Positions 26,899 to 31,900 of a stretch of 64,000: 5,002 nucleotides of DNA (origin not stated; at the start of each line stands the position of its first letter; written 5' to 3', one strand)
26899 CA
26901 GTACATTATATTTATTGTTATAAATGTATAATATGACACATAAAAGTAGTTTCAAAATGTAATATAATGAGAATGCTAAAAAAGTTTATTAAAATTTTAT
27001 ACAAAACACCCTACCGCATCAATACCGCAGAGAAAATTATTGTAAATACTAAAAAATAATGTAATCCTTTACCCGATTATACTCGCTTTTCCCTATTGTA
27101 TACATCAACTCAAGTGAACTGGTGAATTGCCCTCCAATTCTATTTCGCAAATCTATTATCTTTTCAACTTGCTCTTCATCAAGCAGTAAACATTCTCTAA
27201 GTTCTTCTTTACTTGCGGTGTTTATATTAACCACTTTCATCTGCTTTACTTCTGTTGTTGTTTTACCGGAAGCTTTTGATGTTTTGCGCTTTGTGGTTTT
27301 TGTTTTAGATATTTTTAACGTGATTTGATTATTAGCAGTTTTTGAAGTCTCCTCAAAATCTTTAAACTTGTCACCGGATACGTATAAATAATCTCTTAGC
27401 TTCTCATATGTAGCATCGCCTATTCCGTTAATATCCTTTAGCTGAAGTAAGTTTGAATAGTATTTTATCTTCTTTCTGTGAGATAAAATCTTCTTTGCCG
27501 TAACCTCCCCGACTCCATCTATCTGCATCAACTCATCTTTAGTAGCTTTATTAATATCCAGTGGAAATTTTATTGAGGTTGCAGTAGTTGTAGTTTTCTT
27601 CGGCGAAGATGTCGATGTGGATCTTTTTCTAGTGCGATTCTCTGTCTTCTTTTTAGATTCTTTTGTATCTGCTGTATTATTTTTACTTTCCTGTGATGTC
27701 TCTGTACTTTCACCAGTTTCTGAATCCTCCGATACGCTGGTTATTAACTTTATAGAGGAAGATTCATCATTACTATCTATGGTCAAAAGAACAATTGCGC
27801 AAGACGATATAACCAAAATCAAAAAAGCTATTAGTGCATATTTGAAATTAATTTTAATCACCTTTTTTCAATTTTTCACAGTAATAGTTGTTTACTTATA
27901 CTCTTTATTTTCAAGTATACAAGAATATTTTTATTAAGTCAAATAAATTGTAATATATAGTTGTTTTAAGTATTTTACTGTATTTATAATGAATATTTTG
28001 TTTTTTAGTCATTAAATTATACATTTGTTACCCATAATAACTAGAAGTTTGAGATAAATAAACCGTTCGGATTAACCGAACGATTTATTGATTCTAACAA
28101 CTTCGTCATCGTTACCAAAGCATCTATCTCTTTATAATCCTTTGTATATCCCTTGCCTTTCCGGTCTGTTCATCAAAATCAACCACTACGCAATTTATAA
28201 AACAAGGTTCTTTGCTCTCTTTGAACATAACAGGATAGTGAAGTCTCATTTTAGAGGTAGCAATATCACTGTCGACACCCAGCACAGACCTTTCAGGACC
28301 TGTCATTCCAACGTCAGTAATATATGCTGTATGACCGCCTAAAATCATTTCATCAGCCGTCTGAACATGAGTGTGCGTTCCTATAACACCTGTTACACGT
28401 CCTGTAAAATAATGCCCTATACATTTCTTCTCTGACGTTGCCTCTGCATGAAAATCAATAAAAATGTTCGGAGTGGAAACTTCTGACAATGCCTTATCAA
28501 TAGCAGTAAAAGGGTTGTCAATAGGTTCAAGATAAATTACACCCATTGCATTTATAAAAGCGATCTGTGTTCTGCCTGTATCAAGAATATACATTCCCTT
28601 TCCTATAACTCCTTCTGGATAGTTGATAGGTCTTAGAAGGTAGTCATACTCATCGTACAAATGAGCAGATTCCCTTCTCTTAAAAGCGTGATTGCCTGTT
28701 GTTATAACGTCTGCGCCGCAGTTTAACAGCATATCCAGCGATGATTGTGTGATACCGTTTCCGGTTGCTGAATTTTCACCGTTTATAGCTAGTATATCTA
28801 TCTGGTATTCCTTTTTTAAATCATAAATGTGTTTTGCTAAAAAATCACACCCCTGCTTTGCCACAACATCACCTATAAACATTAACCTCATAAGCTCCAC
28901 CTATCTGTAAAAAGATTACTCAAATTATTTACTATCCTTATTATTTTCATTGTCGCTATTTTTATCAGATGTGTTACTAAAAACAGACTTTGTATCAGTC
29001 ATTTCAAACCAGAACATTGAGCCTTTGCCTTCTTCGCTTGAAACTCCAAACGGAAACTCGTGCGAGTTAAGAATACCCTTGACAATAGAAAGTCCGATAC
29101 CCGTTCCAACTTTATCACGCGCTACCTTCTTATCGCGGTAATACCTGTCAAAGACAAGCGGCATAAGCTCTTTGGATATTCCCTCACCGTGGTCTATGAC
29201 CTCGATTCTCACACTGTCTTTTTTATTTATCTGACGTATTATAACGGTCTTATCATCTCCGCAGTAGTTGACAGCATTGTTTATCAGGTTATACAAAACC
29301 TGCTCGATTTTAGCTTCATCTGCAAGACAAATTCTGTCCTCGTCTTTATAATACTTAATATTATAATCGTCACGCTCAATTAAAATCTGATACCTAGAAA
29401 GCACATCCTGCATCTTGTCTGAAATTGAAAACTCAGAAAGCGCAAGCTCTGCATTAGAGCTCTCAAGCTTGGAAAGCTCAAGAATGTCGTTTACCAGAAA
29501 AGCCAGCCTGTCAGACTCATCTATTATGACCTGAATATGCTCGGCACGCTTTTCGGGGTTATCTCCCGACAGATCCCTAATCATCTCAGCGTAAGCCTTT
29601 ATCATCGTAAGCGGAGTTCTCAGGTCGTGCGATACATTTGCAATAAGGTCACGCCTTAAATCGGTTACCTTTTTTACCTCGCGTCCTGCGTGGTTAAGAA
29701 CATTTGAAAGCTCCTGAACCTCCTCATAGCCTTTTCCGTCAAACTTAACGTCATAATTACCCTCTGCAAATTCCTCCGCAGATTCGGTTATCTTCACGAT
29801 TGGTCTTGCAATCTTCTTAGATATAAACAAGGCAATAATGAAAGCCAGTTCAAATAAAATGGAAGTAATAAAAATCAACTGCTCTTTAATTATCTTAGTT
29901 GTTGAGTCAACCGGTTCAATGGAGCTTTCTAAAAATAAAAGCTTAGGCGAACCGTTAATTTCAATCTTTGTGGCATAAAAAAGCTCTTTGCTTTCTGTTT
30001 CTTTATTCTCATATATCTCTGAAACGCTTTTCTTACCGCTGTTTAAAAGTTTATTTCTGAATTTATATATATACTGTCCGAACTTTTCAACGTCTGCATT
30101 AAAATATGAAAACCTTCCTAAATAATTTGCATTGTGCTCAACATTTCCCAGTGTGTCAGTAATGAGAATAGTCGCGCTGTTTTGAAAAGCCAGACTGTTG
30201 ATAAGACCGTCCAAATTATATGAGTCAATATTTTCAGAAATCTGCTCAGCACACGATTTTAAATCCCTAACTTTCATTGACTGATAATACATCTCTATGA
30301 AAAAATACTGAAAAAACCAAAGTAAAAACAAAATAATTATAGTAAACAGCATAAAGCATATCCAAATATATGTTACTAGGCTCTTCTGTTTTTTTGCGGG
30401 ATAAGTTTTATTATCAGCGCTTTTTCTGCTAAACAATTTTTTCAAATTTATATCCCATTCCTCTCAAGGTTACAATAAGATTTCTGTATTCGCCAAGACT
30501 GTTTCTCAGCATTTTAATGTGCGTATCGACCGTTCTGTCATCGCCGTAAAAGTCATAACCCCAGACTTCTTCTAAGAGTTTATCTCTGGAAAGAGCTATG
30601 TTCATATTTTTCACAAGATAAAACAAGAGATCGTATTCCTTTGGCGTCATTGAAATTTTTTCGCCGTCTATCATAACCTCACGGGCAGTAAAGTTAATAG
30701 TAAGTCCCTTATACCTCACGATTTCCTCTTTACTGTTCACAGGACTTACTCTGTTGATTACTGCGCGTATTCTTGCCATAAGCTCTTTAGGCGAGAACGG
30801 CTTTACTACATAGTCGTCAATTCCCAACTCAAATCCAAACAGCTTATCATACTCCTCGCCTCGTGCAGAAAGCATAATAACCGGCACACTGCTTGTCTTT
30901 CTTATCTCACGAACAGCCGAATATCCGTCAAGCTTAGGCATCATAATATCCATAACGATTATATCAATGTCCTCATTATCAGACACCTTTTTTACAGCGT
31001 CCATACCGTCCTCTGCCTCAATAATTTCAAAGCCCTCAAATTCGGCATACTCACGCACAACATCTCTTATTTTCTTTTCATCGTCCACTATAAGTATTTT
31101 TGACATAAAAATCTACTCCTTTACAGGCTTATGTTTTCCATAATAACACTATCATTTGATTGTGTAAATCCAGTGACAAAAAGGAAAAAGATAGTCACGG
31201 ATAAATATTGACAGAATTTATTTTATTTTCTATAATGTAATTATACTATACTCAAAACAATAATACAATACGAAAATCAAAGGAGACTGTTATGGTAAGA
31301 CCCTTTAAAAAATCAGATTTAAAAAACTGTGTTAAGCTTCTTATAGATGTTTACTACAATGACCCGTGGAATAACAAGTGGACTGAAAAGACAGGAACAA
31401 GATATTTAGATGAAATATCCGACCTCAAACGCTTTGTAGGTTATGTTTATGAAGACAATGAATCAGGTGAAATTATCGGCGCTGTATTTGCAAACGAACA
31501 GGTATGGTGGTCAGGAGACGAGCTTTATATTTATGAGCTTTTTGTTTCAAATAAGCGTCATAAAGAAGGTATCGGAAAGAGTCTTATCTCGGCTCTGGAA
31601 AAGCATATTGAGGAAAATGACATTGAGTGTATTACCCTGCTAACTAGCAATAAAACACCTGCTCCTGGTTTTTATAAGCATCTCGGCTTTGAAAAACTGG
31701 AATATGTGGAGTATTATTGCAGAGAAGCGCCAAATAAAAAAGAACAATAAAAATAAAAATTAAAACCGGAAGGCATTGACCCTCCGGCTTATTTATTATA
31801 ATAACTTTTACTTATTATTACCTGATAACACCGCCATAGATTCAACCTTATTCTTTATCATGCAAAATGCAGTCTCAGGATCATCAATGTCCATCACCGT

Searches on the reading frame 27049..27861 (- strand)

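Call 68: search_protein_families(library=pfam, proteins=[window:27049-27861:-], max_evalue=0.001)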
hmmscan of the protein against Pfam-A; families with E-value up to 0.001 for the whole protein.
window:27049-27861:- (270 aa): 6 families
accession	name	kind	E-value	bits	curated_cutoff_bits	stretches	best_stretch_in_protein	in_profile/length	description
PF12836.13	HHH_3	-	3.9e-26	91.4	27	2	101-159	6-64/65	Helix-hairpin-helix motif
PF00633.29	HHH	-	4.3e-11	42.5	24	1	103-128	5-30/30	Helix-hairpin-helix motif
PF14520.12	HHH_5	-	1.1e-05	26.2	27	0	102-128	28-54/57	Helix-hairpin-helix domain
PF01456.22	Mucin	-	4e-05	24.1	34.7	1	10-101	7-93/143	Mucin-like glycoprotein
PF12826.13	HHH_2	-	0.00032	21.2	27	0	103-127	29-53/64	Helix-hairpin-helix motif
PF14579.12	HHH_6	-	0.00043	20.9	25.6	0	111-142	27-58/90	Helix-hairpin-helix motif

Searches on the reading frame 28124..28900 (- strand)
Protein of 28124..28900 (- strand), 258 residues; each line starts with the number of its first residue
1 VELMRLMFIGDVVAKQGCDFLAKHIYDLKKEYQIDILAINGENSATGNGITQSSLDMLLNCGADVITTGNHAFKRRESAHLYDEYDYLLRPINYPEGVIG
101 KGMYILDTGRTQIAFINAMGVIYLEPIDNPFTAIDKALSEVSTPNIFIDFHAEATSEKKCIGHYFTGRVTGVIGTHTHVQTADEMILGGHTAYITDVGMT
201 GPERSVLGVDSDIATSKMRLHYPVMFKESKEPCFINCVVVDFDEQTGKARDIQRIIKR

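Call 68: search_protein_families(library=pfam, proteins=[window:28124-28900:-], max_evalue=0.001)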
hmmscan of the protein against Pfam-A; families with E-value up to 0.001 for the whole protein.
window:28124-28900:- (258 aa): 2 families
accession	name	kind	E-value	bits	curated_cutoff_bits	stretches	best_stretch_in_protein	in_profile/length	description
PF13277.11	YmdB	-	2.3e-93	312.6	27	1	7-255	1-253/253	YmdB-like protein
PF00149.33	Metallophos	-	9.5e-09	36.4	21.5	1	4-179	1-190/191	Calcineurin-like phosphoesterase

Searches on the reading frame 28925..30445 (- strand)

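Call 68: search_protein_families(library=pfam, proteins=[window:28925-30445:-], max_evalue=0.001)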
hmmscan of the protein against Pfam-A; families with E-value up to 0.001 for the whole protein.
window:28925-30445:- (506 aa): 3 families
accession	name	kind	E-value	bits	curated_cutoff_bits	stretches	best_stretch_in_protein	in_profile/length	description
PF02518.31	HATPase_c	-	4.8e-22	78.9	26.4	1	376-482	2-107/111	Histidine kinase-, DNA gyrase B-, and HSP90-like ATPase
PF00512.31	HisKA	-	1.2e-20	73.7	26.9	1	264-329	2-65/66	His Kinase A (phospho-acceptor) domain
PF00672.30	HAMP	-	0.0003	21.5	25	1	207-252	1-46/53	HAMP domain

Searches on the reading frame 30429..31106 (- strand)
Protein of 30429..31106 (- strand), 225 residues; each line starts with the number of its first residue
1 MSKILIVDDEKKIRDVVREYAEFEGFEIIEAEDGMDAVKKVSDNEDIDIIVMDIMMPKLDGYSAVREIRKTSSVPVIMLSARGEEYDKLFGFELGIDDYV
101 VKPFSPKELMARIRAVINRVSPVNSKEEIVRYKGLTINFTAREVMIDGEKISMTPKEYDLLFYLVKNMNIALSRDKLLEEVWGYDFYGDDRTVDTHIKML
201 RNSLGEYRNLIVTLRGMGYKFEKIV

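Call 68: search_protein_families(library=pfam, proteins=[window:30429-31106:-], max_evalue=0.001)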
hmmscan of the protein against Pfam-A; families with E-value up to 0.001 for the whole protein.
window:30429-31106:- (225 aa): 2 families
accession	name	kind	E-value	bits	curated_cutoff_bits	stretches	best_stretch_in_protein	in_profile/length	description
PF00072.30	Response_reg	-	1.2e-29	103.2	30.2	1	4-114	1-111/111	Response regulator receiver domain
PF00486.34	Trans_reg_C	-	2.8e-25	88.6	26.2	1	148-221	1-77/77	Transcriptional regulatory protein, C terminal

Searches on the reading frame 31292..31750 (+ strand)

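Call 68: search_protein_families(library=pfam, proteins=[window:31292-31750:+], max_evalue=0.001)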
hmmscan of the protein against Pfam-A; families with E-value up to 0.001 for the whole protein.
window:31292-31750:+ (152 aa): 5 families
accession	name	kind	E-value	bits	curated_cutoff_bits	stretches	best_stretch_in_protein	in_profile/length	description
PF00583.31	Acetyltransf_1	-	1.4e-12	48.3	20.7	1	22-133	8-116/116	Acetyltransferase (GNAT) family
PF13508.13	Acetyltransf_7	-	1.2e-11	45.3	27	1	51-135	6-84/84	Acetyltransferase (GNAT) domain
PF13673.13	Acetyltransf_10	-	1.4e-11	44.9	23.6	1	57-137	38-111/128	Acetyltransferase (GNAT) domain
PF13420.13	Acetyltransf_4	-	3.6e-10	40.5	24.3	1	5-140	4-141/155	Acetyltransferase (GNAT) domain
PF08445.16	FR47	-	4.7e-08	33.3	22.1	1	79-137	23-81/86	FR47-like protein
